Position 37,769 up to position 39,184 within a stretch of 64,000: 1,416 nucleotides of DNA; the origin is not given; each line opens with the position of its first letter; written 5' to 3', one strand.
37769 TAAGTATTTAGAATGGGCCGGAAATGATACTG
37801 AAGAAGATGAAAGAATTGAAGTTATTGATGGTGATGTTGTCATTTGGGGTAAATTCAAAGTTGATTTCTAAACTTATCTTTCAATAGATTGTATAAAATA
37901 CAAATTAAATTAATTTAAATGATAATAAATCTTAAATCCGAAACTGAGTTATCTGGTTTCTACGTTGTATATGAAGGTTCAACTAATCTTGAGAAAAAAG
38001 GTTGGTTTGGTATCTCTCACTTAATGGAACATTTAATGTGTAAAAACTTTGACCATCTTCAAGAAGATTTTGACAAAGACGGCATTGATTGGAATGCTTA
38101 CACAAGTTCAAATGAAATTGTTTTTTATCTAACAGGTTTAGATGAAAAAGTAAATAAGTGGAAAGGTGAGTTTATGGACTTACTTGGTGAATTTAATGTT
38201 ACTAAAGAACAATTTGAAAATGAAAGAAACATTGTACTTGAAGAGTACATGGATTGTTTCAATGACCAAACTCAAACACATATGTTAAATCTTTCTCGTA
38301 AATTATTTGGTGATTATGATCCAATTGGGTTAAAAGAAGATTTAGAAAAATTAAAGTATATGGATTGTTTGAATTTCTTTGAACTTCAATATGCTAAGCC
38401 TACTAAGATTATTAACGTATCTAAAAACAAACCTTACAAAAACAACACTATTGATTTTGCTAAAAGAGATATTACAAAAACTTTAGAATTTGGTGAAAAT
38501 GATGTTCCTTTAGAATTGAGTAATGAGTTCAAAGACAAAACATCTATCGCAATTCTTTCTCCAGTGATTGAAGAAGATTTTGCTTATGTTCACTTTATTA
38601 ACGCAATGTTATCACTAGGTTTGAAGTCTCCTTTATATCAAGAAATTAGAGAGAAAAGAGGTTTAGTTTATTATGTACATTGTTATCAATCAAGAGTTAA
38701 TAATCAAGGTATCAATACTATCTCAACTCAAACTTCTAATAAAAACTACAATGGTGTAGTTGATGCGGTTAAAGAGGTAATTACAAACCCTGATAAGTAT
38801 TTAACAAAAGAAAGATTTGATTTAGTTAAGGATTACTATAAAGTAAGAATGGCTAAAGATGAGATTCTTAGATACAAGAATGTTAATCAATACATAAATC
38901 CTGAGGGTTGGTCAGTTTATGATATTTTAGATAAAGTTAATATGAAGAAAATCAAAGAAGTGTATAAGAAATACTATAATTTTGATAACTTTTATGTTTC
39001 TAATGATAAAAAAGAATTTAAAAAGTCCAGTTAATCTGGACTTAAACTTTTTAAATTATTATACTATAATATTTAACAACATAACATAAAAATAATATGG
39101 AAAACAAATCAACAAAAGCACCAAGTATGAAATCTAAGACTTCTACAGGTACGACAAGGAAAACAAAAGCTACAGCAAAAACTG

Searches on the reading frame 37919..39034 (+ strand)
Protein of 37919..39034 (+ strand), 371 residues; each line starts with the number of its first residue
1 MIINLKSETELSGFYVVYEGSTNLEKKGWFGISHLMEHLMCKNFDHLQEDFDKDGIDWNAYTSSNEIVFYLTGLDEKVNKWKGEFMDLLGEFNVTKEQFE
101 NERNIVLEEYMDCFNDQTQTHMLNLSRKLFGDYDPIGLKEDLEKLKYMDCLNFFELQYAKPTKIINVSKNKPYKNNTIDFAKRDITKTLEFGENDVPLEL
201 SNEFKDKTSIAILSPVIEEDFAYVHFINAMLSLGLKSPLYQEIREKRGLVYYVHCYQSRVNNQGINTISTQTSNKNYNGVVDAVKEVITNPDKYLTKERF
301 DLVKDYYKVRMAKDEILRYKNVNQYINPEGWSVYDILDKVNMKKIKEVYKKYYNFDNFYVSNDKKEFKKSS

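Call 29: search_protein_families(library=pfam, proteins=[window:37919-39034:+], max_evalue=0.001)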
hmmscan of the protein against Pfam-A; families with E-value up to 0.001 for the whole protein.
window:37919-39034:+ (371 aa): 2 families
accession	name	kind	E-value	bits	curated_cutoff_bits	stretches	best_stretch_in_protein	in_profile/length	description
PF05193.26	Peptidase_M16_C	-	9.9e-13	48.8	23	1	204-305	75-179/181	Peptidase M16 inactive domain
PF00675.25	Peptidase_M16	-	2e-09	38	22.3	1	20-121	22-127/149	Insulinase (Peptidase family M16)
